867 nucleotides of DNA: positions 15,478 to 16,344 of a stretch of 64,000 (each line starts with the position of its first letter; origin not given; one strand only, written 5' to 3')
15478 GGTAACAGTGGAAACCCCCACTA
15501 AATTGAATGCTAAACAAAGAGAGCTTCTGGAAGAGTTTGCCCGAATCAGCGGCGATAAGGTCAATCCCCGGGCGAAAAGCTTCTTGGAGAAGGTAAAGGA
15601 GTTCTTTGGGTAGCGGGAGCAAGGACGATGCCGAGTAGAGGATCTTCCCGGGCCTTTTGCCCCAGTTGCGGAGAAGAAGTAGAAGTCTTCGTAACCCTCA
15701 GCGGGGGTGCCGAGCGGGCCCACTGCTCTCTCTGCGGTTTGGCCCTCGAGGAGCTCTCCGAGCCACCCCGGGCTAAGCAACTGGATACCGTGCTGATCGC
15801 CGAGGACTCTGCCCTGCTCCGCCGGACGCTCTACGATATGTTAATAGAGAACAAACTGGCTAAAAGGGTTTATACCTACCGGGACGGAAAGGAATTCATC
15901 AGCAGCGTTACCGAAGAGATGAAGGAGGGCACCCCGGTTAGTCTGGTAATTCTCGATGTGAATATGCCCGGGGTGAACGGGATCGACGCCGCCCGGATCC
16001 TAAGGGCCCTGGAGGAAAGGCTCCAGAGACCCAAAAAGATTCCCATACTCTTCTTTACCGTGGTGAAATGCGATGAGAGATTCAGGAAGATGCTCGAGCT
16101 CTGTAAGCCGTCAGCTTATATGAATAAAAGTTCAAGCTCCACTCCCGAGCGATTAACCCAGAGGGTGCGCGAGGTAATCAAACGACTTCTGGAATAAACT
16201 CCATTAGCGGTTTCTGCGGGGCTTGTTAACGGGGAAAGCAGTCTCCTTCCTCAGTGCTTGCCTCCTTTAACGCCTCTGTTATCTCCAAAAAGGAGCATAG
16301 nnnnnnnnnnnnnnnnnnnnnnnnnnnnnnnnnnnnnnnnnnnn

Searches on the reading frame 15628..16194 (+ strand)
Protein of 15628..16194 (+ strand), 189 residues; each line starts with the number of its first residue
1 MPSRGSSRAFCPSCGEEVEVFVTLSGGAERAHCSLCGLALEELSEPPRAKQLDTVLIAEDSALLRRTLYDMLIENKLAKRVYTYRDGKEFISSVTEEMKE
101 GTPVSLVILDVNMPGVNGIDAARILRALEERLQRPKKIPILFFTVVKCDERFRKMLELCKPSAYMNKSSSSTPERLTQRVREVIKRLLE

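Call 3: search_protein_families(library=pfam, proteins=[window:15628-16194:+], max_evalue=1)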
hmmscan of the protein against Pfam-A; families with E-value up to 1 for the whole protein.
window:15628-16194:+ (189 aa): 12 families
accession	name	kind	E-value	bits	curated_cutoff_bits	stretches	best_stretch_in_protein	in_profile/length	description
PF00072.30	Response_reg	-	3.5e-12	46.9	30.2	1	55-168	1-100/111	Response regulator receiver domain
PF14803.11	Zn_ribbon_Nudix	-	0.00036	20.8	25.6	1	10-37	2-29/34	Nudix N-terminal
PF09723.15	Zn_ribbon_8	-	0.003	18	34.4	1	11-39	8-36/41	Zinc ribbon domain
PF14255.11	Cys_rich_CPXG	-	0.0089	16.4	25.2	1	11-36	3-30/52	Cysteine-rich CPXCG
PF02061.21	Lambda_CIII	-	0.042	14.4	25.7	1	167-189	12-34/42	Lambda Phage CIII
PF24460.1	DUF7575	-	0.058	13.2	28.5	1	11-19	6-14/28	Domain of unknown function (DUF7575)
PF12773.13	DZR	-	0.098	13.3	27.3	1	7-38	11-32/45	Double zinc ribbon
PF14354.12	Lar_restr_allev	-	0.11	13.2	28.6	1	11-38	6-33/58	Restriction alleviation protein Lar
PF13240.11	Zn_Ribbon_1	-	0.11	12.7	25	1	10-18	1-9/23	zinc-ribbon domain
PF05129.18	Zn_ribbon_Elf1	-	0.13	12.8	29.8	1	11-41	25-57/79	Transcription elongation factor Elf1 like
PF08271.17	Zn_Ribbon_TF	-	0.66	10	29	0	10-42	2-31/43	TFIIB zinc-binding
PF07191.17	Zn_ribbon_6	-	0.76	10.3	25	0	8-23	29-44/67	Double zinc ribbon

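Call 4: search_protein_families(library=ncbifam, proteins=[window:15628-16194:+], max_evalue=1)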
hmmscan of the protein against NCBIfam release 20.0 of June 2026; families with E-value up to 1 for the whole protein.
window:15628-16194:+ (189 aa): 61 families (the best 25 are shown)
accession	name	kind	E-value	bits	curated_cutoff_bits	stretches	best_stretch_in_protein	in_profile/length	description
NF041866.1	EpsW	equivalog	4.8e-08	32.7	200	1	50-186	3-127/131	exopolysaccharide biosynthesis response regulator EpsW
NF008378.0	PRK11173.1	equivalog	7.6e-08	32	334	1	53-187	4-121/238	two-component system response regulator ArcA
NF001965.0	PRK00742.1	subfamily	9.9e-08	31.5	293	1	55-125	6-71/357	chemotaxis-specific protein-glutamate methyltransferase CheB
NF045901.1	HisKinLetSLeg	equivalog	4.5e-07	28.2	1650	1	40-148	660-756/906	two-component system sensor histidine kinase LetS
NF008296.0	PRK11083.1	equivalog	7.4e-07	28.8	273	1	53-187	4-121/228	two-component system response regulator CreB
NF045944.1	ResRegRpaBCyano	equivalog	9.1e-07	28.5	330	1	56-187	1-115/229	response regulator transcription factor RpaB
TIGR02154.1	PhoB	equivalog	2.9e-06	26.7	296.2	1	54-187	4-123/226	phosphate regulon transcriptional regulator PhoB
NF007982.1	PRK10710.1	equivalog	1.4e-05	24.8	380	1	51-187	6-125/235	envelope stress response regulator BaeR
NF011896.0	PRK15369.1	equivalog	2e-05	24.3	242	1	54-170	5-109/211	two component system response regulator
NF007935.0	PRK10651.1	equivalog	2e-05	23.9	250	1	52-153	6-96/216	two-component system response regulator NarL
NF041880.1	EPS_EpsF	equivalog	2.1e-05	23.2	900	1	104-150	40-82/492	response regulator EpsF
NF007005.1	PRK09468.1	equivalog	2.5e-05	23.8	331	1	53-186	4-121/237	osmolarity response regulator transcription factor OmpR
NF053854.1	RespRegPhoBBctds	equivalog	2.9e-05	23.5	270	1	102-186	40-117/225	two-component system response regulator PhoB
NF008034.0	PRK10766.1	equivalog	5.4e-05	22.8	275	1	54-127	4-70/231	two-component system response regulator TorR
NF041830.1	RR_TF_ErdR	exception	6.7e-05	22.7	390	1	55-184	4-121/213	response regulator transcription factor ErdR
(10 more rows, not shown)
